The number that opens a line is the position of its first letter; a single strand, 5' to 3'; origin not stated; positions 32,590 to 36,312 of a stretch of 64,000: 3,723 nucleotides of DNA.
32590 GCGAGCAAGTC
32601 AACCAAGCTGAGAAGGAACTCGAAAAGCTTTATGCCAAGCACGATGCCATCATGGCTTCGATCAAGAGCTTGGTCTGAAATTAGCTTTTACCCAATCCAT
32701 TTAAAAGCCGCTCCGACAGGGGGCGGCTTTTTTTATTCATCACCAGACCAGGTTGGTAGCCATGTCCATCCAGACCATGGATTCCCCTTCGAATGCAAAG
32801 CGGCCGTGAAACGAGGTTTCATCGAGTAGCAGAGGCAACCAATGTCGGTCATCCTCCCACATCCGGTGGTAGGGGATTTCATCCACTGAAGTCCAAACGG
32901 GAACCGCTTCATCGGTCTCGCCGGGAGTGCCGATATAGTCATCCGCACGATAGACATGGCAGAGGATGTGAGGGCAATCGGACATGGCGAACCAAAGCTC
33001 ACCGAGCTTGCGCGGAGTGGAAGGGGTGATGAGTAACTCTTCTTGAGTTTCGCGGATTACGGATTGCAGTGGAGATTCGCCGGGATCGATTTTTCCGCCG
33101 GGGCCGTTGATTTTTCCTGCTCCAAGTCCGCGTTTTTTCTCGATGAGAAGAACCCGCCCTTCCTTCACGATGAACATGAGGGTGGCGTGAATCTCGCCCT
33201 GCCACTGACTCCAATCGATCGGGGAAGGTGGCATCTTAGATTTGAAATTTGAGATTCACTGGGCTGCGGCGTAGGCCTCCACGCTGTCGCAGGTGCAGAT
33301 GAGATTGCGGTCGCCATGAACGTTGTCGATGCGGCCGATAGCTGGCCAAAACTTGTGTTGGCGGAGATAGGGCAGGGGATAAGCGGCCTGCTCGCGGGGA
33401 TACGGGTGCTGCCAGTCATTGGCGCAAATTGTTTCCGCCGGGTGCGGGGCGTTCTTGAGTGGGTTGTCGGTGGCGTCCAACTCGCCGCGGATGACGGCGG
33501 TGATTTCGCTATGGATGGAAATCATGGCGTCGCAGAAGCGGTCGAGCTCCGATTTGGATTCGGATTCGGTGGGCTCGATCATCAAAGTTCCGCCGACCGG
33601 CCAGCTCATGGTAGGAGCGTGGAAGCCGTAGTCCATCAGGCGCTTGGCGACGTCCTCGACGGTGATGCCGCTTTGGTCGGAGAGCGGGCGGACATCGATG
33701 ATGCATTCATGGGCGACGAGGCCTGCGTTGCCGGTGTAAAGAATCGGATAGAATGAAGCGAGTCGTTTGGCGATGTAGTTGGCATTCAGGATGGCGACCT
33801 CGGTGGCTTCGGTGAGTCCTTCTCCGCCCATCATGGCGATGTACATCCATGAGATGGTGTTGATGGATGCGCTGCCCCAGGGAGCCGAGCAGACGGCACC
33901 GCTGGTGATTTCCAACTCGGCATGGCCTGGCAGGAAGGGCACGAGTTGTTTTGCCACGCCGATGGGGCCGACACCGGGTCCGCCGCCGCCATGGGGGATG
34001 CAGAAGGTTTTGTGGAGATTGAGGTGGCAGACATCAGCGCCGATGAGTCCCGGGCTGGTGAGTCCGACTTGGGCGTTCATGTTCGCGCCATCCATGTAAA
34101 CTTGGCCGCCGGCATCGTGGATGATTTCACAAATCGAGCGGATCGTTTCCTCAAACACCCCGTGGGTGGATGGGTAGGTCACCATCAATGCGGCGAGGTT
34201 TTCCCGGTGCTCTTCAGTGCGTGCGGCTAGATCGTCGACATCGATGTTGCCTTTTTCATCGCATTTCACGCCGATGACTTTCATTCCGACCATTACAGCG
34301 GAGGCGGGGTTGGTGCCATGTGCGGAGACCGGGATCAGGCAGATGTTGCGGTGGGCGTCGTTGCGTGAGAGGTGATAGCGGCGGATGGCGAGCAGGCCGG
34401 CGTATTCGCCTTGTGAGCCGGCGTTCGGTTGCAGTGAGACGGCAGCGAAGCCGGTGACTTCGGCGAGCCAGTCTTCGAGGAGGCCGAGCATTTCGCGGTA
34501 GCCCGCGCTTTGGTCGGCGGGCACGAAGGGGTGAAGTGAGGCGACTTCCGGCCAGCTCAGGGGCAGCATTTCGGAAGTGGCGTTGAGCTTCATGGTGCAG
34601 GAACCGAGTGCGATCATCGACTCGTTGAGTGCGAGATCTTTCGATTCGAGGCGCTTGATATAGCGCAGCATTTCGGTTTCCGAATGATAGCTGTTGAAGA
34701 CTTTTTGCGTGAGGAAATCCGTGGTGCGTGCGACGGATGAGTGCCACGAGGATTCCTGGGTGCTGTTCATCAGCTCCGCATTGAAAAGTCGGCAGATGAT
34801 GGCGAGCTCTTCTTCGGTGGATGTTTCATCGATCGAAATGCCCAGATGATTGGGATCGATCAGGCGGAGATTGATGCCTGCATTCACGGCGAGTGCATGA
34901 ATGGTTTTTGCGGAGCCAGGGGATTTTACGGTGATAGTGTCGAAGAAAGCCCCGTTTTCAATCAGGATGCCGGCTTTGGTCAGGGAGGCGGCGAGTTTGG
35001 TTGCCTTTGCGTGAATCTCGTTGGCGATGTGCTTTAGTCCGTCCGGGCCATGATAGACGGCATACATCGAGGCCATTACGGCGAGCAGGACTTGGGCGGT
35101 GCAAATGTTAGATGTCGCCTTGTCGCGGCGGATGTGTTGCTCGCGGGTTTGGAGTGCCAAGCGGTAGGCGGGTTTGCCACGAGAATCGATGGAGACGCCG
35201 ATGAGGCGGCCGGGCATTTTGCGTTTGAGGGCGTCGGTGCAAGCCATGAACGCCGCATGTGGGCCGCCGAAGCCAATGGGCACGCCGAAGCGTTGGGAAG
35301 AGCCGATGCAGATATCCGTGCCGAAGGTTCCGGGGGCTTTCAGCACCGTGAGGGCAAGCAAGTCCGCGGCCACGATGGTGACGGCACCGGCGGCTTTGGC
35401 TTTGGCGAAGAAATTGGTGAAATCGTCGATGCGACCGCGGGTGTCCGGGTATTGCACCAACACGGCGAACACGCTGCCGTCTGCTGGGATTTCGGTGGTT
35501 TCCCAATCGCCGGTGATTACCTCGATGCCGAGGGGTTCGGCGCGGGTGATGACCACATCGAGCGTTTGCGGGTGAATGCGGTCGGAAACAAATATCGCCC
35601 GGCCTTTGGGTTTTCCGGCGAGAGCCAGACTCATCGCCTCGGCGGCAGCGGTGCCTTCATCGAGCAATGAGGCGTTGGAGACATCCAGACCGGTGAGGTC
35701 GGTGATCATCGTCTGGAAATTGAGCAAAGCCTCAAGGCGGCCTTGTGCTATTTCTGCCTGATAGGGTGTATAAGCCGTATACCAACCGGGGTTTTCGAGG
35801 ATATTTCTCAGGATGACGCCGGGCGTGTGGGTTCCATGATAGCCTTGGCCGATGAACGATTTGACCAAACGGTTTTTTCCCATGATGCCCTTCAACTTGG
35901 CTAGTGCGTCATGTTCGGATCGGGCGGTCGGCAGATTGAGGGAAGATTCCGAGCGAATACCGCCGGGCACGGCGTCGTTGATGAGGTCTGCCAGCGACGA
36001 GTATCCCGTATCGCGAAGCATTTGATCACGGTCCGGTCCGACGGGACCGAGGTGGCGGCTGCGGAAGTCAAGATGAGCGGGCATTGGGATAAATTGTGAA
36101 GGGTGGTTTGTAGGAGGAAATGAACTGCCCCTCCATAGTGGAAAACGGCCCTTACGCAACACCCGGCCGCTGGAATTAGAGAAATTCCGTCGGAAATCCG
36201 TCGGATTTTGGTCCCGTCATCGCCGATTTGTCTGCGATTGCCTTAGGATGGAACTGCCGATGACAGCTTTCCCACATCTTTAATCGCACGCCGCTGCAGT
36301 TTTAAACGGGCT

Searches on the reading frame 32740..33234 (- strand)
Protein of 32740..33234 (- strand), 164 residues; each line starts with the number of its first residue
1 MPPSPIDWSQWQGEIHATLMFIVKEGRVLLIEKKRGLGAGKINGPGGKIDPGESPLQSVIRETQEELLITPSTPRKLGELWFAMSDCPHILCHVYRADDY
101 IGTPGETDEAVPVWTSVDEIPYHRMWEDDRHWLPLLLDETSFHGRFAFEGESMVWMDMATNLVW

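Call 11: search_protein_families(library=pfam, proteins=[window:32740-33234:-])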
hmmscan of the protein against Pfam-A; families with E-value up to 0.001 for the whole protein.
window:32740-33234:- (164 aa): 1 family
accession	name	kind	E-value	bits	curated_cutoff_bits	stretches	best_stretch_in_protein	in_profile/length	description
PF00293.34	NUDIX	-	6.9e-16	58.9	21.1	1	22-135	10-133/134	NUDIX domain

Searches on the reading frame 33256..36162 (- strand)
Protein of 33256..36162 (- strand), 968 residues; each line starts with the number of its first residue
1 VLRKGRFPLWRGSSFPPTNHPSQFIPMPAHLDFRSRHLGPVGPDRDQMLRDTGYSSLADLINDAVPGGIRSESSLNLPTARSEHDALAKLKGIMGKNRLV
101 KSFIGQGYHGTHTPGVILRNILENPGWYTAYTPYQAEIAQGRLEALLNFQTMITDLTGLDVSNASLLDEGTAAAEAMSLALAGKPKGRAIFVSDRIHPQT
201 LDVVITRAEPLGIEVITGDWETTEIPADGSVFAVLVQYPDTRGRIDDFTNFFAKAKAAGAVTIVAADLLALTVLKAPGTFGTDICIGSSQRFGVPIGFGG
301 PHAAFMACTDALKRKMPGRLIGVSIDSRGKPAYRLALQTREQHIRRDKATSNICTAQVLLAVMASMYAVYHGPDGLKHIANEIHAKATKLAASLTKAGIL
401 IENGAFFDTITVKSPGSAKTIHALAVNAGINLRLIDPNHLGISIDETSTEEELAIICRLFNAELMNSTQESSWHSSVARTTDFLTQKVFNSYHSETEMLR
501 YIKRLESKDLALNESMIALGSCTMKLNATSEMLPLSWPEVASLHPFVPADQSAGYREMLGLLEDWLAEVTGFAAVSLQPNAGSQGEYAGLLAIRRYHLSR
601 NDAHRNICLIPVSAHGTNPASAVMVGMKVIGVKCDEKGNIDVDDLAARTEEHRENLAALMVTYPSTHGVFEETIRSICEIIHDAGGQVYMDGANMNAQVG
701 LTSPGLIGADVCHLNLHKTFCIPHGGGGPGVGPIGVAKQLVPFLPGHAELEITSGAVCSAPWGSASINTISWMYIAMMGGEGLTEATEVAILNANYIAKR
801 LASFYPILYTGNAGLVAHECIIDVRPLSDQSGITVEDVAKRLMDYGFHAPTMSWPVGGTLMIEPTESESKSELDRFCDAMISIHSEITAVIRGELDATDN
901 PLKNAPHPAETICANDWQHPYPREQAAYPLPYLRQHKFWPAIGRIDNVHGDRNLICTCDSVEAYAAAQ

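Call 11: search_protein_families(library=pfam, proteins=[window:33256-36162:-])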
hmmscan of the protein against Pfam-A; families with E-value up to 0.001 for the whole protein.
window:33256-36162:- (968 aa): 3 families
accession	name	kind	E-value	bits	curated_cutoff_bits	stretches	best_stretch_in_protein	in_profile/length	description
PF02347.22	GDC-P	-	2.9e-187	623.2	26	2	36-459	2-428/429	Glycine cleavage system P-protein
PF21478.3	GcvP2_C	-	1.9e-60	202.5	27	1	786-907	1-122/122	Glycine dehydrogenase, C-terminal domain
PF01212.27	Beta_elim_lyase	-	1.4e-05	25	27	1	552-698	27-176/288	Beta-eliminating lyase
